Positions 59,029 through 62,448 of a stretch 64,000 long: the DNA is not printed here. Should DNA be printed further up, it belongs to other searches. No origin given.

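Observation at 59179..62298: Tandem-fused M16 pitrilysin-fold protein in which both zinc-binding HxxEH motifs are replaced by E-L-x-x-R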

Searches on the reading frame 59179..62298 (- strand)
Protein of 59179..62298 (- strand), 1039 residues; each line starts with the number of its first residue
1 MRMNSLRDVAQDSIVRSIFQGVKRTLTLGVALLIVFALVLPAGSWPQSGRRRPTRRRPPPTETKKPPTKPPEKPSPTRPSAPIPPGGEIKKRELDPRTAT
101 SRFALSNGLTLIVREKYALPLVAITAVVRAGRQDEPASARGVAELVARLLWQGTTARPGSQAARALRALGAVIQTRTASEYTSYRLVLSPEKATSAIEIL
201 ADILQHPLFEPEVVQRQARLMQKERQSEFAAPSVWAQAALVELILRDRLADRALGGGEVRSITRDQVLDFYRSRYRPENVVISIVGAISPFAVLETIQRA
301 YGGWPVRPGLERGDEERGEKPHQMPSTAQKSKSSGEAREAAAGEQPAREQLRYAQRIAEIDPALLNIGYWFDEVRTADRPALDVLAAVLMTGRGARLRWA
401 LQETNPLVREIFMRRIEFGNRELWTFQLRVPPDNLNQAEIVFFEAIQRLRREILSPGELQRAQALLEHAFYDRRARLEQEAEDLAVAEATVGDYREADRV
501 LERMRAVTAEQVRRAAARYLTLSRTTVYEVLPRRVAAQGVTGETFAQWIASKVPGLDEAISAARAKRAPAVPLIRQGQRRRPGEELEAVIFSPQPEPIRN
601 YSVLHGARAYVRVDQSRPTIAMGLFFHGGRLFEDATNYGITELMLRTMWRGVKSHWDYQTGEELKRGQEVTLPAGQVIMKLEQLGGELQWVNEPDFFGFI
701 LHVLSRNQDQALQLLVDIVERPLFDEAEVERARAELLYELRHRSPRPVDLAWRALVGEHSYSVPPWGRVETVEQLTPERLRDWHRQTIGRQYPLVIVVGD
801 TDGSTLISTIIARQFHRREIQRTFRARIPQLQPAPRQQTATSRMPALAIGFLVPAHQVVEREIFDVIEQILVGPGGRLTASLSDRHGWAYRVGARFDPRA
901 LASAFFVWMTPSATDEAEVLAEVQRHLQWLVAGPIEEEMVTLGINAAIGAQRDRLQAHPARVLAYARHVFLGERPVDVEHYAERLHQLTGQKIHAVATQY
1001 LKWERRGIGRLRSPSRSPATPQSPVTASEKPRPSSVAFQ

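Call 3: search_protein_families(library=pfam, proteins=[window:59179-62298:-], max_evalue=1)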
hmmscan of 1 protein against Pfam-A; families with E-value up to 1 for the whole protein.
window:59179-62298:- (1039 aa): 2 families
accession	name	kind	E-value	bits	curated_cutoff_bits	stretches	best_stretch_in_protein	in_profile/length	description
PF05193.26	Peptidase_M16_C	-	9.4e-37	127.1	23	2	261-466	1-181/181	Peptidase M16 inactive domain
PF00675.25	Peptidase_M16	-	2.7e-28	99.2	22.3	2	122-232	13-123/149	Insulinase (Peptidase family M16)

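Call 4: search_protein_families(library=ncbifam, proteins=[window:59179-62298:-], max_evalue=1)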
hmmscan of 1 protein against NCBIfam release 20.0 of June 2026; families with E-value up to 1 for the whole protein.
window:59179-62298:- (1039 aa): 5 families
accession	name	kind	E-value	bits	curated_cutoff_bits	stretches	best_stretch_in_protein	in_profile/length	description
NF047422.1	YfmF_fam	equivalog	4.2e-18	65.4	285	2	756-999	155-400/412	EF-P 5-aminopentanol modification-associated protein YfmF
NF047421.1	YfmH_fam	equivalog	3.2e-13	49.7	250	2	170-299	86-216/425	EF-P 5-aminopentanol modification-associated protein YfmH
NF011681.0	PRK15101.1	equivalog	6.4e-05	21.1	765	1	89-219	34-164/961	pitrilysin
NF040959.1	MamA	equivalog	0.14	11.6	200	1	454-529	48-122/204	magnetosome protein MamA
NF040511.1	membrane_GPGG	equivalog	0.32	11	33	0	14-43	13-42/47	GPGG-motif small membrane protein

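Call 5: search_solved_structures(query=window:59179-62298:-, max_evalue=0.01, show_alignments=3)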
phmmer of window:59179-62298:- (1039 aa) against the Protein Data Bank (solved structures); distinct sequences matched with E-value up to 0.01: 61 (the best 60 are shown).
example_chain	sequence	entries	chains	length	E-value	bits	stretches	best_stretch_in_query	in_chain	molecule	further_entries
4nnz_A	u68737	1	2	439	1.7e-22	82.6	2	99-307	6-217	Probable zinc protease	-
3amj_C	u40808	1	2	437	3.3e-21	78.3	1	95-532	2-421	zinc peptidase active subunit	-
3ami_A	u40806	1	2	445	3.9e-21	78.1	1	95-532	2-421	zinc peptidase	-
7tgh_3B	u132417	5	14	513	2.1e-19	72.3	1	104-304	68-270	Peptidase M16 inactive domain protein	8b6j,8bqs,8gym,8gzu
3amj_B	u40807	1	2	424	8.6e-16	60.4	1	108-298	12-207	zinc peptidase inactive subunit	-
8q1b_A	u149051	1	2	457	3.5e-13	51.7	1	96-328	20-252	Probable mitochondrial-processing peptidase subunit beta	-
3hdi_A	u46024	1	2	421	8.6e-13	50.5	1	103-335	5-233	Processing protease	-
8bep_B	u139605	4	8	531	7.4e-12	47.4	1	103-301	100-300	Probable mitochondrial-processing peptidase subunit beta, mitochondrial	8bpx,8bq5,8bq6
5xte_L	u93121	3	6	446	1.1e-11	46.7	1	103-305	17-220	Cytochrome b-c1 complex subunit 1, mitochondrial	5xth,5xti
6haw_A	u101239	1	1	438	1.1e-11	46.7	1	98-308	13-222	Cytochrome b-c1 complex subunit 1, mitochondrial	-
9cg3_L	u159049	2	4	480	1.2e-11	46.6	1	103-305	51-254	Cytochrome b-c1 complex subunit 1, mitochondrial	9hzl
3eoq_A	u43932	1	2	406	1.4e-11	46.4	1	104-516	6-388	Putative zinc protease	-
5gup_u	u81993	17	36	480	1.6e-11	46.2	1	99-301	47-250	Cytochrome b-c1 complex subunit 1, mitochondrial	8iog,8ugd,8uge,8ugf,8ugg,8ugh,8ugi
8zo8_QB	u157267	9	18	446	1.9e-11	46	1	98-301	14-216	Cytochrome b-c1 complex subunit 1, mitochondrial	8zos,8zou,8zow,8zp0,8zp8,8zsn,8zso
1bcc_A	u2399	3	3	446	2e-11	46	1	100-306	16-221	UBIQUINOL CYTOCHROME C OXIDOREDUCTASE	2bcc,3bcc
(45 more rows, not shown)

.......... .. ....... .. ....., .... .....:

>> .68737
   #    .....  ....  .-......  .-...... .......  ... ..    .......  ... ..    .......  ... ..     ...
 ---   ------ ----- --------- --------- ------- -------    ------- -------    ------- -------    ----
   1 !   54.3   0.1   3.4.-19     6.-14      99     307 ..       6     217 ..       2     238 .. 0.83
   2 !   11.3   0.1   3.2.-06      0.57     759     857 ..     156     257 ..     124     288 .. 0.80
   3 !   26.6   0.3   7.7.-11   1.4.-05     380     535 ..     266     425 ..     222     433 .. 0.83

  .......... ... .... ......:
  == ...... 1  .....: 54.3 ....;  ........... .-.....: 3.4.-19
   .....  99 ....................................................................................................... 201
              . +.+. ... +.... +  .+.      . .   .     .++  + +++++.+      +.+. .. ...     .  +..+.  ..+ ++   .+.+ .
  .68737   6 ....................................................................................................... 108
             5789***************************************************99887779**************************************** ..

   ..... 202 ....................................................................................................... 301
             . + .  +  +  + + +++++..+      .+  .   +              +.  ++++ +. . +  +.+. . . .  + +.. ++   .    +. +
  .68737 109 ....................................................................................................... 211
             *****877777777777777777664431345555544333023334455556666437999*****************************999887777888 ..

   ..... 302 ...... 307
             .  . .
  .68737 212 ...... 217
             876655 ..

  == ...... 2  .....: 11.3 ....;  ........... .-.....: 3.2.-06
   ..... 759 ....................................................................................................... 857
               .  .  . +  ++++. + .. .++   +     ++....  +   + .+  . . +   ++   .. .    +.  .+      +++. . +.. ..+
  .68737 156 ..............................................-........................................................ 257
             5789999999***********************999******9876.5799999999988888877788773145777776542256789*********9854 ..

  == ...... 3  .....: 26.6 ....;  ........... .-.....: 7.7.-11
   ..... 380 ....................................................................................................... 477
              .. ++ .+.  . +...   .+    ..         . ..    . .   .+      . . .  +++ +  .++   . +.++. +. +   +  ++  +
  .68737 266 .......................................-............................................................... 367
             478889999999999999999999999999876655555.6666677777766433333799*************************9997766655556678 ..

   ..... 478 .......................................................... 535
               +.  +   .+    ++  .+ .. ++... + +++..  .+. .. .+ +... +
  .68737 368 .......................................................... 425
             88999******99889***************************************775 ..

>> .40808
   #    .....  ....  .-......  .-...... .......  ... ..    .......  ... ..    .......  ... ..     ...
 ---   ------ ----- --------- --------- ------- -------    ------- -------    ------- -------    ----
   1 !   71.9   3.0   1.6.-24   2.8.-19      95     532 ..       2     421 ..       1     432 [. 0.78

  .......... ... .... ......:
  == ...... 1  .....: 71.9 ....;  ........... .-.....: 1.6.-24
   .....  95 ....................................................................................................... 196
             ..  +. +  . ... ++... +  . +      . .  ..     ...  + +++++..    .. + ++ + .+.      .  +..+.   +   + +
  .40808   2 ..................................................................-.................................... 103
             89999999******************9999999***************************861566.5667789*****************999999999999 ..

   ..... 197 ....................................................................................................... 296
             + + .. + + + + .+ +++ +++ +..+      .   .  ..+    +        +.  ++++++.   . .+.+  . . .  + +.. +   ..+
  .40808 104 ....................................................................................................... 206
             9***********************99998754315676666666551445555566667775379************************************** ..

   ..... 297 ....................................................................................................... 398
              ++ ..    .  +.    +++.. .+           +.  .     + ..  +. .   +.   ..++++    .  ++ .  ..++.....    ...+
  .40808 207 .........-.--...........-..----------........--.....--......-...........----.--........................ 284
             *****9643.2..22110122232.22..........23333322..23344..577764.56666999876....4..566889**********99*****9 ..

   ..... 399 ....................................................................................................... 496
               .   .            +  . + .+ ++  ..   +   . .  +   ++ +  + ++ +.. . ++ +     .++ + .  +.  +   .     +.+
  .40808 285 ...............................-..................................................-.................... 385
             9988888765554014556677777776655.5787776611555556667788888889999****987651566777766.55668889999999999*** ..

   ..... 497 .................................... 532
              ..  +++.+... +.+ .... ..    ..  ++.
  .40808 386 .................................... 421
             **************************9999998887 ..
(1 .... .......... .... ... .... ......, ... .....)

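Call 9: find_homologous_proteins(query=window:59179-62298:-, max_evalue=1e-10)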
Query window:59179-62298:- (1039 aa): 41 proteins with E <= 1e-10 among 8000 candidates.
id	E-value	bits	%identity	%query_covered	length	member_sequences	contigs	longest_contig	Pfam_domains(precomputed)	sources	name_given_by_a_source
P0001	0.0e+0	2290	100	100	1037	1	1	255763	PF00675.26,PF05193.27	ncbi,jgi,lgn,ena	-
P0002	0.0e+0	1146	56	95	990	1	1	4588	PF00675.26,PF05193.27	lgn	-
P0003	0.0e+0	1076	52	95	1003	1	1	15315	PF00675.26,PF05193.27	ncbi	-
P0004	0.0e+0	1060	52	95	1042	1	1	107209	PF00675.26,PF05193.27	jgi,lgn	jgi:zinc protease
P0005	0.0e+0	1045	53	93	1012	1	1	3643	PF00675.26,PF05193.27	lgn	-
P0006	1.5e-283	962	49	95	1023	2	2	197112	PF00675.26,PF05193.27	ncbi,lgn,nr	ncbi:MAG: insulinase family protein [Acidobacteriota bacterium]|nr:insulinase family protein [Blasto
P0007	4.9e-282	957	48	95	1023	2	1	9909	PF00675.26,PF05193.27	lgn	-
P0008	8.3e-245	833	44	94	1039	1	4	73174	PF00675.26,PF05193.27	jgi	jgi:zinc protease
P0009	5.8e-151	523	36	95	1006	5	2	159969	PF00675.26,PF05193.27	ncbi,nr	ncbi:MAG: insulinase family protein [Blastocatellia bacterium]|nr:insulinase family protein [Blastoc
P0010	1.5e-147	512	36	93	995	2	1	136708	PF00675.26,PF05193.27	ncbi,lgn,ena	-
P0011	1.6e-142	495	35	93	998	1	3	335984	PF00675.26,PF05193.27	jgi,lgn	-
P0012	3.4e-142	494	38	57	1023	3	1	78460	PF00675.26,PF05193.27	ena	-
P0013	3.0e-130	454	33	94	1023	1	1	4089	PF00675.26,PF05193.27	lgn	-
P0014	6.9e-124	433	31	96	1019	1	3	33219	PF00675.26,PF05193.27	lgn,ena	-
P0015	1.6e-61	227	24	79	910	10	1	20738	PF00675.26,PF05193.27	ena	-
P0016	4.8e-54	202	26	88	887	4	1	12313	PF00675.26,PF05193.27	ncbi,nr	ncbi:MAG: insulinase family protein [Gemmatimonadales bacterium]|nr:insulinase family protein [Gemma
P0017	4.9e-54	202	23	82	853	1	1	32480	PF00675.26,PF05193.27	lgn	-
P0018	1.5e-50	190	26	87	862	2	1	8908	PF00675.26,PF05193.27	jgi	jgi:zinc protease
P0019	1.5e-48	184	27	80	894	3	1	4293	PF00675.26,PF05193.27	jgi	jgi:zinc protease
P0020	4.0e-48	182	27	80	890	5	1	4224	PF00675.26,PF05193.27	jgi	jgi:zinc protease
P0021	1.7e-47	180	27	81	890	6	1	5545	PF00675.26,PF05193.27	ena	-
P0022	1.9e-47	180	27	79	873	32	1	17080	PF00675.26,PF05193.27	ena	-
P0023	3.9e-47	179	26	87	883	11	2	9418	PF00675.26,PF05193.27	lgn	-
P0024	4.4e-47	179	27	78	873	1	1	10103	PF00675.26,PF05193.27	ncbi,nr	ncbi:MAG TPA: pitrilysin family protein [Gemmatimonadales bacterium]|nr:pitrilysin family protein [G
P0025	6.5e-47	178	27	79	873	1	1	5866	PF00675.26,PF05193.27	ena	-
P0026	6.6e-47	178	27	79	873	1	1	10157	PF00675.26,PF05193.27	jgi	-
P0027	7.0e-46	175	24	87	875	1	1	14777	PF00675.26,PF05193.27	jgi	jgi:zinc protease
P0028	3.5e-43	166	26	87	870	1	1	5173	PF00675.26,PF05193.27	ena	-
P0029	1.1e-42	164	25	76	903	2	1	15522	PF00675.26,PF05193.27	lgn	-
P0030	1.6e-42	164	23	88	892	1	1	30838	PF00675.26,PF05193.27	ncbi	-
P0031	9.8e-41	158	25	42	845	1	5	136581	PF00675.26,PF05193.27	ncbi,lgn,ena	ncbi:MAG: pitrilysin family protein [Verrucomicrobiota bacterium]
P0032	1.8e-40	157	24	80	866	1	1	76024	PF00675.26,PF05193.27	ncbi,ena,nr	ncbi:MAG: insulinase family protein [Verrucomicrobiae bacterium]|nr:insulinase family protein [Verru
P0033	2.8e-40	156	25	82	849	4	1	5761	PF00675.26,PF05193.27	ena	-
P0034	3.7e-34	136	23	90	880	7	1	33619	PF00675.26,PF05193.27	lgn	-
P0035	1.2e-25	108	27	29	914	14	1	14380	PF00675.26,PF05193.27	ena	-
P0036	9.0e-25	105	24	80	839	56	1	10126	PF00675.26,PF05193.27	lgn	-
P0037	4.1e-16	76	26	19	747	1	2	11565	PF00675.26,PF05193.27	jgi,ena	-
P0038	1.9e-15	74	25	80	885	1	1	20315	PF00675.26,PF05193.27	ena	-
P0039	2.0e-15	74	21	66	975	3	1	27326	PF00675.26,PF05193.27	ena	-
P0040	1.4e-12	65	23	70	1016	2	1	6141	PF00675.26,PF05193.27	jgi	jgi:predicted Zn-dependent peptidase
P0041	1.6e-11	61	28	19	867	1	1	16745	PF00675.26,PF05193.27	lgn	-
